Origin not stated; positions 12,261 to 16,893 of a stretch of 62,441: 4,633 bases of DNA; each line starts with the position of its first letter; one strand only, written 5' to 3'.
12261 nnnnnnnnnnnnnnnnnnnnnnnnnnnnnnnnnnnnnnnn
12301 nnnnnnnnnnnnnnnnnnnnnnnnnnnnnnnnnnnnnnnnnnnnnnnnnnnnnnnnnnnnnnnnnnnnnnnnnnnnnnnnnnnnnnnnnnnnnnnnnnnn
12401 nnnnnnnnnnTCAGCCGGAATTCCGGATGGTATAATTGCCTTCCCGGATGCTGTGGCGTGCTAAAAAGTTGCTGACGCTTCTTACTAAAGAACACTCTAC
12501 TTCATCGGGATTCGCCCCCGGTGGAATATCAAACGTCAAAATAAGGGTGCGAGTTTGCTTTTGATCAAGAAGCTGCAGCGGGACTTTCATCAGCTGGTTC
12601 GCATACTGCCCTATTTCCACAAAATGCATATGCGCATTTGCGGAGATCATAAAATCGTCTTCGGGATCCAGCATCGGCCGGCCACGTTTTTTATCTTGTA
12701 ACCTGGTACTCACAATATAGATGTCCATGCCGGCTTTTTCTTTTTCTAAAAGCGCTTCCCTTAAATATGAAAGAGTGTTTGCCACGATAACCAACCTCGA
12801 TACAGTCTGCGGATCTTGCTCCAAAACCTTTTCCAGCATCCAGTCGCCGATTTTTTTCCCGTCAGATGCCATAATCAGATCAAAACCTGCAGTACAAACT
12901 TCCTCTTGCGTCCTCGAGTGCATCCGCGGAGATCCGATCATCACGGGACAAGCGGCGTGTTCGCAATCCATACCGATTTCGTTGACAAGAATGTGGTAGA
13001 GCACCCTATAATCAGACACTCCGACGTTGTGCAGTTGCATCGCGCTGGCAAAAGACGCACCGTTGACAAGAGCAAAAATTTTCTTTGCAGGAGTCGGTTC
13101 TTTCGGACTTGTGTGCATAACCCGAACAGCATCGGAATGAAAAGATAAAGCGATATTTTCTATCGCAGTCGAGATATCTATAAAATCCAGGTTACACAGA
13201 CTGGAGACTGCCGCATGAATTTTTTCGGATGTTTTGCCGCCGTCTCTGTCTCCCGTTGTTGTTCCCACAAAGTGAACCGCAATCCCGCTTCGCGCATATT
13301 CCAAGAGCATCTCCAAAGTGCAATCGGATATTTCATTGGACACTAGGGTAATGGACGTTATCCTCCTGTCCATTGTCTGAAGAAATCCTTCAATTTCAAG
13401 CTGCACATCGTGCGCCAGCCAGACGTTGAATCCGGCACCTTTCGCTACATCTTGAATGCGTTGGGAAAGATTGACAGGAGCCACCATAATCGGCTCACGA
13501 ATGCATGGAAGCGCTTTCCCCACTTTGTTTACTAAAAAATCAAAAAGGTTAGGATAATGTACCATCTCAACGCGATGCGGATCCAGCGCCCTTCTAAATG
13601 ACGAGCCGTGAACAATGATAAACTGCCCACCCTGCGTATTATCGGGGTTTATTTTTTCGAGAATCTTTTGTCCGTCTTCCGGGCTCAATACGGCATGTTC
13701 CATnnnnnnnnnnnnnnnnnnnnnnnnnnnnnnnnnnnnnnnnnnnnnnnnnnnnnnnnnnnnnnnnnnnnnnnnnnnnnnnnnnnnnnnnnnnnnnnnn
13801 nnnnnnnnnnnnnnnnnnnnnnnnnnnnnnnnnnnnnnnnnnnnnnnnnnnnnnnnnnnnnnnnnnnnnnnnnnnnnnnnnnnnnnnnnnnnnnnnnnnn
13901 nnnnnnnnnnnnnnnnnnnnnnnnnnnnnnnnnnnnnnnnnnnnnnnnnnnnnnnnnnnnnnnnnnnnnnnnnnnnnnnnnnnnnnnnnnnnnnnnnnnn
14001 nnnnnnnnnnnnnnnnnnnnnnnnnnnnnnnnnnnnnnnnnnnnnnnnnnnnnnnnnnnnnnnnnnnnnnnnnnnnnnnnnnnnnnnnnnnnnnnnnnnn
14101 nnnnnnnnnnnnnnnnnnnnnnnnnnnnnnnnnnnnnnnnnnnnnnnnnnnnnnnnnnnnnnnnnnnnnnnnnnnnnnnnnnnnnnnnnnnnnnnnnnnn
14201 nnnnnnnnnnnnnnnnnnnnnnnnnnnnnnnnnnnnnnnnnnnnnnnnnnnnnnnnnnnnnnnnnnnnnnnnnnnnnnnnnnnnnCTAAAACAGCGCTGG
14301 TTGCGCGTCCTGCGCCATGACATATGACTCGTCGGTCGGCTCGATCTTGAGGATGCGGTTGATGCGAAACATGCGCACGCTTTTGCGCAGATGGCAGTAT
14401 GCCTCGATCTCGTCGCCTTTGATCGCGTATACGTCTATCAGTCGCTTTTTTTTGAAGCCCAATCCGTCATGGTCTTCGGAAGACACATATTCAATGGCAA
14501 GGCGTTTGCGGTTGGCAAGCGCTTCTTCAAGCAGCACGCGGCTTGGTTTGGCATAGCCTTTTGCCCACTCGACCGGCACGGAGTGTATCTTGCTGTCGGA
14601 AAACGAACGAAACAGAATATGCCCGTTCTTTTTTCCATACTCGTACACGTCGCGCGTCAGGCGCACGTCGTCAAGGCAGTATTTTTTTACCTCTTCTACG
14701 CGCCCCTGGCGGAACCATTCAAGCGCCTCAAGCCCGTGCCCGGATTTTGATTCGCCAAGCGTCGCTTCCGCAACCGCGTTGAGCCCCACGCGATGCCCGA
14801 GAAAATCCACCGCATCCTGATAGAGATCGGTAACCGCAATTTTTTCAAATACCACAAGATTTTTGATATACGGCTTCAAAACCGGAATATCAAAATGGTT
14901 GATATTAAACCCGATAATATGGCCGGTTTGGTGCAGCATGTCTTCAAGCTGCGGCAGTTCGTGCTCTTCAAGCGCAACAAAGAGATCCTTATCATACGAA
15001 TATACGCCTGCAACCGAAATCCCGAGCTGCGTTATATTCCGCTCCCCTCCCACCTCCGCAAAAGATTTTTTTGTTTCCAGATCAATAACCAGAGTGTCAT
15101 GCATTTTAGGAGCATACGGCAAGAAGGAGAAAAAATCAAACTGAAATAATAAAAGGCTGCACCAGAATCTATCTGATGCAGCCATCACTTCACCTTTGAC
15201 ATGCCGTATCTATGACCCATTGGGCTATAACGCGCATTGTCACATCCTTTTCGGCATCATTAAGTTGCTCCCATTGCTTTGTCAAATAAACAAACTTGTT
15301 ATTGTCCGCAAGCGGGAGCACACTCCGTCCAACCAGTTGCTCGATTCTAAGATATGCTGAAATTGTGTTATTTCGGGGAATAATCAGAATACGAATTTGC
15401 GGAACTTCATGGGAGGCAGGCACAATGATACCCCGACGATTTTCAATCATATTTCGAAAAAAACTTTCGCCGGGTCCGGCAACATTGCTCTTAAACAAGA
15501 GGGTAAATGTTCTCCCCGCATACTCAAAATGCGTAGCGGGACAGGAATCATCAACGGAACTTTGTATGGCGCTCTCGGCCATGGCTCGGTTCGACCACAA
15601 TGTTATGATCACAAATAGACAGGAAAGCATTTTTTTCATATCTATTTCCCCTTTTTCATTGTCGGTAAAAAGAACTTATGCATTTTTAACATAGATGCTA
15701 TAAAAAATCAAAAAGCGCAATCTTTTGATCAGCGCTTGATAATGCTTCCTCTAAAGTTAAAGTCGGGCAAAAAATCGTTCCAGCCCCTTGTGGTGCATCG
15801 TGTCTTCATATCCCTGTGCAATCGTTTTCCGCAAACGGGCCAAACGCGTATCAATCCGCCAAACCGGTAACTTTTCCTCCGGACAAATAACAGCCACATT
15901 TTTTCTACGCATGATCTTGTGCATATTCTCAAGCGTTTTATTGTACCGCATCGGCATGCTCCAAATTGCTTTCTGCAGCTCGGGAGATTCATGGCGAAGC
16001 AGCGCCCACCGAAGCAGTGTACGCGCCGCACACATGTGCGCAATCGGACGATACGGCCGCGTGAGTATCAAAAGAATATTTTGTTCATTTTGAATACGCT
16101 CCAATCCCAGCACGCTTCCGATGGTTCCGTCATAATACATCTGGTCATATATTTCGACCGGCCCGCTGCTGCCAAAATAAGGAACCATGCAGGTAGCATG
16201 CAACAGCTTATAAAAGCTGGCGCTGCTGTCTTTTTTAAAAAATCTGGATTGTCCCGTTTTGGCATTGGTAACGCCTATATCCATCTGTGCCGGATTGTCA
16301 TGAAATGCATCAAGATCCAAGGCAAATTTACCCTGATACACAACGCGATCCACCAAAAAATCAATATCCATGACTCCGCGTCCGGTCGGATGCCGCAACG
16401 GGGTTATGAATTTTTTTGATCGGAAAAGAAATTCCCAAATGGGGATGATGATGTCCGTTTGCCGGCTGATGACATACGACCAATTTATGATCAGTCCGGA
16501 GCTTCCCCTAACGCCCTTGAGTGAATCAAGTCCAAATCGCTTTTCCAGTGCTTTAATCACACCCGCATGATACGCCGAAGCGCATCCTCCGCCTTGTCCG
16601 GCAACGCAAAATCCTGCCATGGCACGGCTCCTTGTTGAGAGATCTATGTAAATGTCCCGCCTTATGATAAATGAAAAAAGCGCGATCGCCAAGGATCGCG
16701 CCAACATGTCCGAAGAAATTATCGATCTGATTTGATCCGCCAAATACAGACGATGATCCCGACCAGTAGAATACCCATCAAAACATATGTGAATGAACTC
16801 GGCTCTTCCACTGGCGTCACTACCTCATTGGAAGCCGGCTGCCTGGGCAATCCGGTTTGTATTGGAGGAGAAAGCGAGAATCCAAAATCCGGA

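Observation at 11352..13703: Paralogous NYN/LabA-like gene pair: three NYN-like modules, only one keeping the acidic catalytic-type residues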

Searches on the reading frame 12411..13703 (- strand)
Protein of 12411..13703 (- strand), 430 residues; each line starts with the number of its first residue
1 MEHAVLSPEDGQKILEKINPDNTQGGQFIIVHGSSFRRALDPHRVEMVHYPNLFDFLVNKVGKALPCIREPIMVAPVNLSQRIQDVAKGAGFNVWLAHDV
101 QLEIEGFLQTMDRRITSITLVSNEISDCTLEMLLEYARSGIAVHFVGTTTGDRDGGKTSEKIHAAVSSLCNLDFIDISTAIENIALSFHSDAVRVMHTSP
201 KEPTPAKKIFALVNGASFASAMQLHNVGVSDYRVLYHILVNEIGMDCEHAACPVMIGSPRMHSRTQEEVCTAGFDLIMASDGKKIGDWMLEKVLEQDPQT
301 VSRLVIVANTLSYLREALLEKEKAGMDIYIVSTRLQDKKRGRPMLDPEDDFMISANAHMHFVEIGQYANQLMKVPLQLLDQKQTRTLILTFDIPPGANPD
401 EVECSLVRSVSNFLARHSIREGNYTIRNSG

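Call 4: search_protein_families(library=pfam, proteins=[window:12411-13703:-], max_evalue=1)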
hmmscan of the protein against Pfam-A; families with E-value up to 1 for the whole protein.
window:12411-13703:- (430 aa): 1 family
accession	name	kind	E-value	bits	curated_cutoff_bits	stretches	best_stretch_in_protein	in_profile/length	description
PF16243.10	Sm_like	-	0.041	14.5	29.4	1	58-125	17-80/85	Sm_like domain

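Call 5: search_protein_families(library=ncbifam, proteins=[window:12411-13703:-], max_evalue=1)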
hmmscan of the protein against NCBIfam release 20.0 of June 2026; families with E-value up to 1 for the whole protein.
window:12411-13703:- (430 aa): 1 family
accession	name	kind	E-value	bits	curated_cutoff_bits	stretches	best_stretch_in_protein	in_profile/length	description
NF009693.0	PRK13216.1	equivalog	0.17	12.1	79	1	171-230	21-81/92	photosystem I reaction center subunit X-like protein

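Call 10: search_protein_families(library=padloc, proteins=[window:12411-13703:-], max_evalue=1)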
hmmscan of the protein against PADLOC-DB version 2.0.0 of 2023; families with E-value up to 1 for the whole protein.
window:12411-13703:- (430 aa): 0 families

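Call 12: search_solved_structures(query=window:12411-13703:-, max_evalue=10)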
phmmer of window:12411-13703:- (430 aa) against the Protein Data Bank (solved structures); distinct sequences matched with E-value up to 10: 0.

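Call 82: find_homologous_proteins(query=window:12411-13703:-, max_evalue=0.001)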
Query window:12411-13703:- (430 aa): 2 proteins with E <= 0.001 among 5730 candidates.
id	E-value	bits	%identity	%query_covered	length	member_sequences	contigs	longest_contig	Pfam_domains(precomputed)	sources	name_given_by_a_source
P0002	2.9e-287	970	100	100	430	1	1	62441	-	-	-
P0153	2.0e-179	615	67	100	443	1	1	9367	-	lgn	-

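Call 83: find_encoding_contigs(protein=P0153, flank=10000, max_places=4)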
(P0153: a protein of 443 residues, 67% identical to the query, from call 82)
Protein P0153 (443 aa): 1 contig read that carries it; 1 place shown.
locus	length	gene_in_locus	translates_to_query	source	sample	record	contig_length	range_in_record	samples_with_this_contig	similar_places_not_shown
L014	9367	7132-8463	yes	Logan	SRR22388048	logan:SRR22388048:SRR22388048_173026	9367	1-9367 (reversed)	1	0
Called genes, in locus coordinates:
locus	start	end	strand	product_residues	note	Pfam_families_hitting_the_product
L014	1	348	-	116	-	?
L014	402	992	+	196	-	PF01330:RuvA_N, PF14520:HHH_5, PF00627:UBA (faint), PF07499:RuvA_C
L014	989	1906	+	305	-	PF02388:FemAB, PF13480:Acetyltransf_6, PF02388:FemAB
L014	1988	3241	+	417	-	PF08245:Mur_ligase_M, PF02875:Mur_ligase_C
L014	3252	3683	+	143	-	PF01951:Archease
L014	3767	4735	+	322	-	PF02811:PHP (weak)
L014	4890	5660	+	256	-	-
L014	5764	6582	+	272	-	PF13482:RNase_H_2 (weak), PF13280:WYL (weak)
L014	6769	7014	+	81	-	-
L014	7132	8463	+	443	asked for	-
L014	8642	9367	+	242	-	?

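Call 97: search_protein_families(library=pfam, proteins=[L014:6769-7014:+, L014:8642-9367:+], max_evalue=5)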
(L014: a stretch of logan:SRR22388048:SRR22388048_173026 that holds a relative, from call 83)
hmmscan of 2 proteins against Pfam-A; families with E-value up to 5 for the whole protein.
L014:6769-7014:+ (81 aa): 1 family
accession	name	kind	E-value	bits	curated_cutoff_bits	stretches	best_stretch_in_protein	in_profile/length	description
PF23243.1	HEAT_HEATR1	-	0.18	12.1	27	1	25-50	35-60/195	HEATR1-like, HEAT repeats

L014:8642-9367:+ (242 aa): 0 families

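Call 98: search_protein_families(library=padloc, proteins=[P0153], max_evalue=0.01)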
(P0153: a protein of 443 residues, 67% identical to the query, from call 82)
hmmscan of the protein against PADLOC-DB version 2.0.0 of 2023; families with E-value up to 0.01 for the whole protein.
P0153 (443 aa): 0 families

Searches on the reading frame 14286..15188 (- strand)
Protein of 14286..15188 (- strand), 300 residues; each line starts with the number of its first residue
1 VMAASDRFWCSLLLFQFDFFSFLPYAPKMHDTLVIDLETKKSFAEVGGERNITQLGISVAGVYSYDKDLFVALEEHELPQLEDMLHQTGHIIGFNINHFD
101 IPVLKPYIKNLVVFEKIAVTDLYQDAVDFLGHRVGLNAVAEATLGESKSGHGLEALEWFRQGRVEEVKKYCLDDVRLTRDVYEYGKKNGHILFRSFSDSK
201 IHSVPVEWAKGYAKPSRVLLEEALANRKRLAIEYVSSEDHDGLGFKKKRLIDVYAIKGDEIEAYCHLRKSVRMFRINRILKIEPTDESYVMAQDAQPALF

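Call 16: search_protein_families(library=pfam, proteins=[window:14286-15188:-], max_evalue=0.001)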
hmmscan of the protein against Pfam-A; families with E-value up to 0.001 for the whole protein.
window:14286-15188:- (300 aa): 2 families
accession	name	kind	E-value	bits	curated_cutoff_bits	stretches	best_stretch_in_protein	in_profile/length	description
PF13280.12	WYL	-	1.3e-06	28.8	21.8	1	220-283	6-69/70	WYL domain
PF13482.12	RNase_H_2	-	8.7e-06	26.2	22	1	73-183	39-162/165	RNase_H superfamily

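Call 97: search_protein_families(library=pfam, proteins=[window:14286-15188:-], max_evalue=5)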
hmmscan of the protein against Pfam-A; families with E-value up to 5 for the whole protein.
window:14286-15188:- (300 aa): 6 families
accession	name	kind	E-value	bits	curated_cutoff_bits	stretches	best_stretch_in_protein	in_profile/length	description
PF13280.12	WYL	-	1.3e-06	28.8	21.8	1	220-283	6-69/70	WYL domain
PF13482.12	RNase_H_2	-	8.7e-06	26.2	22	1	73-183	39-162/165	RNase_H superfamily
PF10108.15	DNA_pol_B_exo2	-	0.003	17.7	24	1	135-178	122-166/213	Predicted 3'-5' exonuclease related to the exonuclease domain of PolB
PF01612.26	DNA_pol_A_exo1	-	0.031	14.5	23.6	1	71-183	58-166/173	3'-5' exonuclease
PF08169.17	RBB1NT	-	0.15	12.6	25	1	187-206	39-58/94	RBB1NT (NUC162) domain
PF03104.25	DNA_pol_B_exo1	-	0.16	11.8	23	1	89-114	160-185/242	DNA polymerase family B, exonuclease domain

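Call 98: search_protein_families(library=padloc, proteins=[window:14286-15188:-], max_evalue=0.01)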
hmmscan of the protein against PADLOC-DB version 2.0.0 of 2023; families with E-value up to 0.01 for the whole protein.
window:14286-15188:- (300 aa): 3 families
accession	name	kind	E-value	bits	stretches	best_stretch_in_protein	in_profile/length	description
PDLC01457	WYL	-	6.9e-08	30.4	1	198-295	108-204/229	"CAS-I,CAS-II,CAS-III,CAS-IV,CAS-V,CAS-VI; associated_signaling"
PDLC01652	WYL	-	7.4e-07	27.6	1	212-284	15-79/162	"CAS-I,CAS-II,CAS-III,CAS-IV,CAS-V,CAS-VI; associated_signaling"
PDLC03787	RTasWYL-YodC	-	3.5e-05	21.1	1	248-285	305-350/354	DRT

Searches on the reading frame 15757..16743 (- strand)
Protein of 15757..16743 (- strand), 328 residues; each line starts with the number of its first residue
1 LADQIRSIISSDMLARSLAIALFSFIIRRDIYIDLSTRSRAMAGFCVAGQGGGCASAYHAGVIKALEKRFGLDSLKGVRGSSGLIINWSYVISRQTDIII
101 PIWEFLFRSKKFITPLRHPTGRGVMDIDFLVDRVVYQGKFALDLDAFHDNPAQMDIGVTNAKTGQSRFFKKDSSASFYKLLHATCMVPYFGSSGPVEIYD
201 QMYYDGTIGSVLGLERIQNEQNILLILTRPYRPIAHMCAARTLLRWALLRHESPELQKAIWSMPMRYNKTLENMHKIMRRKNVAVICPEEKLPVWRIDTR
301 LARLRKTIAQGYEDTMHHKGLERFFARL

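Call 16: search_protein_families(library=pfam, proteins=[window:15757-16743:-], max_evalue=0.001)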
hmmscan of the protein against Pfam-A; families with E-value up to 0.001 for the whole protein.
window:15757-16743:- (328 aa): 2 families
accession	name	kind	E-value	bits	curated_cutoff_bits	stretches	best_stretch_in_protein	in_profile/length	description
PF19890.4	DUF6363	-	1.1e-07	32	26.4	1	254-317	2-65/75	Domain of unknown function (DUF6363)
PF01734.28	Patatin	-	3.3e-06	27.9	27.7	1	50-210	4-183/191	Patatin-like phospholipase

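Call 98: search_protein_families(library=padloc, proteins=[window:15757-16743:-], max_evalue=0.01)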
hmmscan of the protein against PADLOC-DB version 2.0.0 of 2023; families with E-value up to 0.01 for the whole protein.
window:15757-16743:- (328 aa): 0 families
